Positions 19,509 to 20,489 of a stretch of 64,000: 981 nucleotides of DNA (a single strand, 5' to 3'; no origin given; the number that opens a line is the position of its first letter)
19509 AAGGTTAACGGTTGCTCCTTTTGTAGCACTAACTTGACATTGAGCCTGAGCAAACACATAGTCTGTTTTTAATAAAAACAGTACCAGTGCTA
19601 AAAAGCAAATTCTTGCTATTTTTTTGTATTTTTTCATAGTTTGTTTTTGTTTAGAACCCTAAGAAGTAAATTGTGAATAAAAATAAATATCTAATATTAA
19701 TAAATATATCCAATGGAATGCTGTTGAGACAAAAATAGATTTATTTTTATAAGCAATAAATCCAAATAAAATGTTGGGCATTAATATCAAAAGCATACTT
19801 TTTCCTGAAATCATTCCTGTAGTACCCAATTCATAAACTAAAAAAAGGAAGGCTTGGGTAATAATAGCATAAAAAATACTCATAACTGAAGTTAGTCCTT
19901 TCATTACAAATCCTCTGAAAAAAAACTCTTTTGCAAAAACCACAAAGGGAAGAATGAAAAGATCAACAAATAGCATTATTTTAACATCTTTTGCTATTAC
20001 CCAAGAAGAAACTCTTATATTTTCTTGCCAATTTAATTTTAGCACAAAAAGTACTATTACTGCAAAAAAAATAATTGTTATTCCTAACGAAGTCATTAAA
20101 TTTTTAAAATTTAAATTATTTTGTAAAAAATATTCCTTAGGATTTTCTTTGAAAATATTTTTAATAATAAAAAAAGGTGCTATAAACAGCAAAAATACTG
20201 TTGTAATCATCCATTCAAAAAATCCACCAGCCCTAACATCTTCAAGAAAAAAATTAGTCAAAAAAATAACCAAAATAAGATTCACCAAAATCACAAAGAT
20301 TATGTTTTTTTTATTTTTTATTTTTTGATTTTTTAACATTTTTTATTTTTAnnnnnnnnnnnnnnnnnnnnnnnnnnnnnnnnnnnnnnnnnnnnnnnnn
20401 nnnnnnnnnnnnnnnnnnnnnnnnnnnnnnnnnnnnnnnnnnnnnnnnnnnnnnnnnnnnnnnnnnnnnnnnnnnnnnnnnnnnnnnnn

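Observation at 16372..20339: Pilin-like gene, giant surface protein and CPBP intramembrane protease arranged as a unit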

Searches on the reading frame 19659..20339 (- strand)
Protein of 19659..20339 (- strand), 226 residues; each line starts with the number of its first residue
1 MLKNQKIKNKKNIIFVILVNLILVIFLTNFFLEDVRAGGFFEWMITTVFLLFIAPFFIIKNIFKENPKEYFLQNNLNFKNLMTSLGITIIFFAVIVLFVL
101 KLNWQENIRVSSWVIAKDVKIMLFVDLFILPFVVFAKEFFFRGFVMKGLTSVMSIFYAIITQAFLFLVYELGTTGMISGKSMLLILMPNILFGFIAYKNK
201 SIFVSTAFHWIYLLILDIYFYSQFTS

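Call 3: search_protein_families(library=pfam, proteins=[window:19659-20339:-], max_evalue=0.1)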
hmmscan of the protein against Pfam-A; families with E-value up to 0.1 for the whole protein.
window:19659-20339:- (226 aa): 2 families
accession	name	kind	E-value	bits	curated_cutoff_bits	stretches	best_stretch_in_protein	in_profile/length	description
PF02517.21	Rce1-like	-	1.3e-09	38.6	22.4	1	126-212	8-90/93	Type II CAAX prenyl endopeptidase Rce1-like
PF04322.17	DUF473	-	0.059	13.7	25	0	5-38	25-58/118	Protein of unknown function (DUF473)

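Call 5: search_protein_families(library=ncbifam, proteins=[window:19659-20339:-], max_evalue=0.1)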
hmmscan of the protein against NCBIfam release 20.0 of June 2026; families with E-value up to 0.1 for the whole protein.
window:19659-20339:- (226 aa): 5 families
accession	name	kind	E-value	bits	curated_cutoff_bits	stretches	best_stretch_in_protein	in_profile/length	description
NF041647.1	ABC_perm_CPBP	equivalog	3e-10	39.5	435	1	4-211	417-625/636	ABC transporter permease subunit/CPBP intramembrane protease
NF040589.1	CPBP_Synerg_MrtS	equivalog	1.6e-07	31.7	130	1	45-212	4-159/170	Synerg-CTERM system glutamic-type intramembrane protease MrtS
NF040914.1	Mrt_core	domain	6.7e-05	22.9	100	1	130-215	8-100/108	myxosortase family intramembrane protease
NF033192.3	CPBP_JDVT_MrtJ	equivalog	0.005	17.5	75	1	136-212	11-91/98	JDVT-CTERM system glutamic-type intramembrane protease MrtJ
NF006244.0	PRK08382.1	equivalog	0.025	14.5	226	1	10-60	55-105/201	putative monovalent cation/H+ antiporter subunit E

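Call 7: find_homologous_proteins(query=window:19659-20339:-, max_evalue=0.001)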
Query window:19659-20339:- (226 aa): 11 proteins with E <= 0.001 among 568 candidates.
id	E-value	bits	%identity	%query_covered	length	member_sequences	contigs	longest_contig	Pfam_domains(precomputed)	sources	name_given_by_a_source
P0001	4.6e-133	460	100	100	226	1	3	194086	PF02517.22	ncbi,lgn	-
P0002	1.0e-94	335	73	93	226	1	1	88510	PF02517.22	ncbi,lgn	-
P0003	1.7e-87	311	66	95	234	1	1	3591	PF02517.22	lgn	-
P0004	7.8e-87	309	65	100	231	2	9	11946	PF02517.22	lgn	-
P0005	6.3e-86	306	68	88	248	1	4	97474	PF02517.22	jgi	jgi:membrane protease YdiL (CAAX protease family)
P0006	1.9e-82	294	67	88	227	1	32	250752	PF02517.22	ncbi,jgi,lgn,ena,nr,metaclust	ncbi:CPBP family intramembrane metalloprotease [bacterium]|jgi:membrane protease YdiL (CAAX protease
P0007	2.3e-77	278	62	98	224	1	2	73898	PF02517.22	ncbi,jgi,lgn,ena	-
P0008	1.5e-76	275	61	100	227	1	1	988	PF02517.22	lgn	-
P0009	2.1e-70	255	58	92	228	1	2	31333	PF02517.22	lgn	-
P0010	1.3e-68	249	55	100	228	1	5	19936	PF02517.22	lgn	-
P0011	3.2e-51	192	68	62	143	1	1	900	PF02517.22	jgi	-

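Call 8: find_encoding_contigs(protein=P0006, flank=10000, max_places=3)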
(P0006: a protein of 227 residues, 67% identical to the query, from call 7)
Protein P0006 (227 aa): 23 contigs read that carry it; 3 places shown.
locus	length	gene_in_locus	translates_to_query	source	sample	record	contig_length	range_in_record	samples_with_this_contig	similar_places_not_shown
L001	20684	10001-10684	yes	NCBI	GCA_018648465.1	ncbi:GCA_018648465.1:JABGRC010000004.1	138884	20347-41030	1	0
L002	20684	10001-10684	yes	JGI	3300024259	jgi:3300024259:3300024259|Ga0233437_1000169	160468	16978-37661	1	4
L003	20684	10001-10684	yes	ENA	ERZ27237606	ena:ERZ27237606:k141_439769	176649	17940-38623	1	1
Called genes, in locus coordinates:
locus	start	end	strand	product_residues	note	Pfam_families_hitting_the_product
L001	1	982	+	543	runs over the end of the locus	PF01040:UbiA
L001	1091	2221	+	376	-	PF18884:TSP3_bac (weak)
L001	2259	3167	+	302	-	-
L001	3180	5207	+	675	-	-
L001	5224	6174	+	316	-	-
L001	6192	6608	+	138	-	PF12666:PrgI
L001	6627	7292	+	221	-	PF26593:TraC-like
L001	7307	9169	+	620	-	PF01935:DUF87, PF12846:AAA_10, PF19044:P-loop_TraG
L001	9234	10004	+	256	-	-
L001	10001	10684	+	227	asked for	PF02517:Rce1-like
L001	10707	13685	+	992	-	-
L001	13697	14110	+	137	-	PF18895:T4SS_pilin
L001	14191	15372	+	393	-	-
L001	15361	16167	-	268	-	PF04932:Wzy_C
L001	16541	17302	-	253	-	PF04932:Wzy_C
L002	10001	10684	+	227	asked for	PF02517:Rce1-like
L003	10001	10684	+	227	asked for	PF02517:Rce1-like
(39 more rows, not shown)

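Call 9: find_encoding_contigs(protein=P0010, flank=10000, max_places=3)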
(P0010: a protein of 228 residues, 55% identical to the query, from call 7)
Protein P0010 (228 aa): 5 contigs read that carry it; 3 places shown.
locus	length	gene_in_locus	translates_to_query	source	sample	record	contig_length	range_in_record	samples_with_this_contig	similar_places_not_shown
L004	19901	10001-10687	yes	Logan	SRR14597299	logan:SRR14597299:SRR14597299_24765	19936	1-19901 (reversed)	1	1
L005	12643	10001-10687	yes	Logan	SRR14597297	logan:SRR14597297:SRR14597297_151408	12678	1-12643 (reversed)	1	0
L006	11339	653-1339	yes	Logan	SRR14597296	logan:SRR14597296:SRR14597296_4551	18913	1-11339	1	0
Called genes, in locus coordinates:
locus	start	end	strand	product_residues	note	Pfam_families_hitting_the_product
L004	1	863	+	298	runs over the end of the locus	?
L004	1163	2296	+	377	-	PF18884:TSP3_bac (weak)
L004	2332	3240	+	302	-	-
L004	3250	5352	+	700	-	-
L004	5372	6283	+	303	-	-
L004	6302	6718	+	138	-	PF12666:PrgI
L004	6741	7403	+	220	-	PF26593:TraC-like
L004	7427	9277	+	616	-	PF01935:DUF87, PF12846:AAA_10, PF19044:P-loop_TraG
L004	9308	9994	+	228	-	-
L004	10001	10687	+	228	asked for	PF02517:Rce1-like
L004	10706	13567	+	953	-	-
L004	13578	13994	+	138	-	PF18895:T4SS_pilin (weak)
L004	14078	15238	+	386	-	-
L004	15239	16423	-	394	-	PF04932:Wzy_C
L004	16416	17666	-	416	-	PF04932:Wzy_C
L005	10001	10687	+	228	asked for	PF02517:Rce1-like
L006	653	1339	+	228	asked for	PF02517:Rce1-like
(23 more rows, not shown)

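Call 11: search_solved_structures(query=window:19659-20339:-, max_evalue=10, show_alignments=3)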
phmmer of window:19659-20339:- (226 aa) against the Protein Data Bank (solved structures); distinct sequences matched with E-value up to 10: 0.

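Call 20: search_protein_representatives(alignment_id=A1)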
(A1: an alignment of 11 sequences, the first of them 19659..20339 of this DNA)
Query: 11 sequences, 226 profile positions. Proteins with E-value up to 0.001 (for the whole library): 181; up to 1e-10: 33; up to 1e-30: 6. The best 150 are listed.
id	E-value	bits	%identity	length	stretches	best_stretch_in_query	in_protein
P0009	3.3e-105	367.1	-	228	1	1-225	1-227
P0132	6.7e-50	186.2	-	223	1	7-225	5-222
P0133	1.9e-41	158.6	-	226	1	4-224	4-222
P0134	1.3e-35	139.5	-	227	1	7-225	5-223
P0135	1.3e-34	136.2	-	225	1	5-225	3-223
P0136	1.4e-34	136.1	-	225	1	11-223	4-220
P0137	1.5e-29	119.7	-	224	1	9-224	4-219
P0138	4.5e-29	118.1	-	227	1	10-220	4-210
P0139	3.0e-28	115.4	-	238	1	2-224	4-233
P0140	3.9e-27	111.8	-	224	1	8-222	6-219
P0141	7.9e-27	110.8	-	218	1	14-224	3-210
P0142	1.9e-26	109.5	-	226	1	1-222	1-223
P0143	2.3e-26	109.2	-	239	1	8-220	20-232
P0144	3.6e-26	108.6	-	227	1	6-223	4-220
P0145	2.5e-25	105.9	-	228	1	17-221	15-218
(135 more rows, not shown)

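Call 58: predict_structure(alignment_id=A5)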
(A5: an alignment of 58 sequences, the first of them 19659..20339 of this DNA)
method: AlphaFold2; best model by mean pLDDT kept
length: 226 residues; sequences in the alignment: 58
mean_pLDDT: 91.5   pTM: 0.89
mean pLDDT of the five models: 91.5, 91.0, 90.9, 90.0, 89.8
residues with pLDDT >= 90: 169; 70-90: 46; 50-70: 10; < 50: 1
segments of 3 or more residues with pLDDT < 50: none
pLDDT, mean of each block of 10 residues (from residue 1): 63 95 97 80 95 97 94 92 95 91 84 79 93 98 97 97 98 91 95 97 97 91 84
secondary structure, 60 per line:
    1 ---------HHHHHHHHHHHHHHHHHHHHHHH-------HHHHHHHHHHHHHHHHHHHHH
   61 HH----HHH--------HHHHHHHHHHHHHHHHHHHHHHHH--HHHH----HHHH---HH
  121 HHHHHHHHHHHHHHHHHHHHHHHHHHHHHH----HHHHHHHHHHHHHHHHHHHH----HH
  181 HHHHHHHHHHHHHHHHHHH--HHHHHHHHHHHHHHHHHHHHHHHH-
elements in order: H10-32 H40-62 H78-101 H104-107 H112-115 H119-150 H155-174 H179-199 H202-225

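Call 60: fold_search(model_id=the predicted structure, library=pdb)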
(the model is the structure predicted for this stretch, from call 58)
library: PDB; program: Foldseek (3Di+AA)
matches with E <= 10: 53; with E <= 0.001: 0
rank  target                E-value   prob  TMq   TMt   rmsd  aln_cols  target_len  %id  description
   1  4cad_I                2.0e-02  1.00  0.58  0.53   5.6       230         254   19  Mechanism of farnesylated CAAX protein processing by the integral membrane protease Rce1 (released 2013-11-27)
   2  4cad_L                3.6e-02  1.00  0.58  0.53   5.5       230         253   18  Mechanism of farnesylated CAAX protein processing by the integral membrane protease Rce1 (released 2013-11-27)
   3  4cad_C                5.4e-02  1.00  0.60  0.55   5.2       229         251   16  Mechanism of farnesylated CAAX protein processing by the integral membrane protease Rce1 (released 2013-11-27)
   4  4cad_F                7.8e-02  1.00  0.59  0.54   5.0       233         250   16  Mechanism of farnesylated CAAX protein processing by the integral membrane protease Rce1 (released 2013-11-27)
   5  7jro_c                1.5e+00  0.15  0.23  0.21  15.6       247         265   14  Plant Mitochondrial complex IV from Vigna radiata (released 2021-01-20)
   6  6nq8_C                1.6e+00  0.07  0.16  0.17  18.3       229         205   12  Crystal structure of YetJ mutant from Bacillus Subtilis - D171E (released 2019-04-17)
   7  7akx_A                2.3e+00  0.11  0.23  0.24  15.7       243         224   12  Crystal structure of the viral rhodopsin OLPVR1 in P1 space group (released 2020-11-25)
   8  8c8q_C                3.0e+00  0.08  0.23  0.21  15.7       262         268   12  Cytochrome c oxidase from Schizosaccharomyces pombe (released 2023-03-01)
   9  6nq9_A                3.0e+00  0.04  0.16  0.17  18.8       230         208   12  Crystal structure of YetJ mutant from Bacillus Subtilis - D195E (released 2019-04-17)
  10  5a7d_P                3.2e+00  0.06  0.17  0.14  17.8       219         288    9  Tetrameric assembly of LGN with Inscuteable (released 2016-08-03)
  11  6nq9_C                3.4e+00  0.04  0.16  0.18  18.7       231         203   12  Crystal structure of YetJ mutant from Bacillus Subtilis - D195E (released 2019-04-17)
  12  6nq8_D                3.6e+00  0.04  0.16  0.17  18.9       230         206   13  Crystal structure of YetJ mutant from Bacillus Subtilis - D171E (released 2019-04-17)
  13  8xma_A                3.7e+00  0.07  0.21  0.17  17.3       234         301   11  Cryo-EM structure of human ZnT1 WT, in the presence of zinc, determined in an outward-facing conformation (released 2024-10-30)
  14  6nq9_B                3.7e+00  0.04  0.17  0.17  18.4       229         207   12  Crystal structure of YetJ mutant from Bacillus Subtilis - D195E (released 2019-04-17)
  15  7s8l_R                3.7e+00  0.04  0.16  0.15  18.2       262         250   13  CryoEM structure of Gq-coupled MRGPRX2 with peptide agonist Cortistatin-14 (released 2021-11-17)
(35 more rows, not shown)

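Call 61: search_solved_structures(query=A5, max_evalue=10, show_alignments=2)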
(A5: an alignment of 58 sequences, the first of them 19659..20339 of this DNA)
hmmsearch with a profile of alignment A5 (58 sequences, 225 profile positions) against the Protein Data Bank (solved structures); distinct sequences matched with E-value up to 10: 1.
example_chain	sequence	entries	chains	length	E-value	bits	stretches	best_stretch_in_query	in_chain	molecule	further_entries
6u0o_A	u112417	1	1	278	0.00063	22.8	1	6-206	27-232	Lysostaphin resistance protein A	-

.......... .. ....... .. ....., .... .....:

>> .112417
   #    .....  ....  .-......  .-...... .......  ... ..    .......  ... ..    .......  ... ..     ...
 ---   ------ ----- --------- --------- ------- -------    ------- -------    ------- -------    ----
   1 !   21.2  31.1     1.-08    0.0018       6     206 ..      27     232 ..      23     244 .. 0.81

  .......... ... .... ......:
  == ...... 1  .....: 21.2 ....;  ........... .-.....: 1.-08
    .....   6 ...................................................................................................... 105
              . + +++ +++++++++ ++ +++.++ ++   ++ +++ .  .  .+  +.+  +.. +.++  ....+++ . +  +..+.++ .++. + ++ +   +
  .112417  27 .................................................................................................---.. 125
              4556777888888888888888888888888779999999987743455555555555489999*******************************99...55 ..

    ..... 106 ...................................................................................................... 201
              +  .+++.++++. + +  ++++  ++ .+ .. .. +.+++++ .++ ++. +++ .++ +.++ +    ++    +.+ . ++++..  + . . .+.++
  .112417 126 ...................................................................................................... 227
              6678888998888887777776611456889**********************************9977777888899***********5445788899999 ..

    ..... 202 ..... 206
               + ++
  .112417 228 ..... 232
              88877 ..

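Call 67: find_related_loci(query=A7, collection=metagenome_contigs, flank=8000)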
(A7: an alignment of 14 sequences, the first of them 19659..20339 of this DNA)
Query A7 (226 aa) in metagenome_contigs; peptide patterns used: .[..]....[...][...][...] (x = any residue, [..] = any of these).
600 stretches matched a pattern (row limit reached: there are more); 51 encode a relative of the query (tblastn E <= 1e-3); 51 distinct loci.
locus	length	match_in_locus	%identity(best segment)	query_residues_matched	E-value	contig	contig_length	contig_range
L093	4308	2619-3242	33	14-217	4e-29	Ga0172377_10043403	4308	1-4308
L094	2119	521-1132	29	6-217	1e-12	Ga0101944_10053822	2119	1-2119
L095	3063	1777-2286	28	45-219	2e-11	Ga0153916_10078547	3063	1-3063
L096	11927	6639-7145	28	55-223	3e-10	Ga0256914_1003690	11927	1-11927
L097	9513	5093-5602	27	45-219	7e-10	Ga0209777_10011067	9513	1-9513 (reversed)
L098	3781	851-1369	29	44-219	1e-9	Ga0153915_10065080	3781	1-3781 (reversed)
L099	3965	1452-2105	25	8-217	2e-9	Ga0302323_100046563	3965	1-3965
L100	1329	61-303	31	135-219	2e-9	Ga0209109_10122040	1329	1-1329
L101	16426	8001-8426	27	60-200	2e-7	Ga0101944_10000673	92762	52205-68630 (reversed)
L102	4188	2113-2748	22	8-211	3e-7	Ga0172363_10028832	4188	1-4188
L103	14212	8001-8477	23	55-218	3e-7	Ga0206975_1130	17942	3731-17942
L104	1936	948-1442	29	50-218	2e-7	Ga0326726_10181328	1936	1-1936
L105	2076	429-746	31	105-218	5e-7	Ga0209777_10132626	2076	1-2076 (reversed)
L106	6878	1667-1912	32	121-210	5e-7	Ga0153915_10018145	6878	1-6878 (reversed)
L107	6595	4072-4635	25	3-209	6e-7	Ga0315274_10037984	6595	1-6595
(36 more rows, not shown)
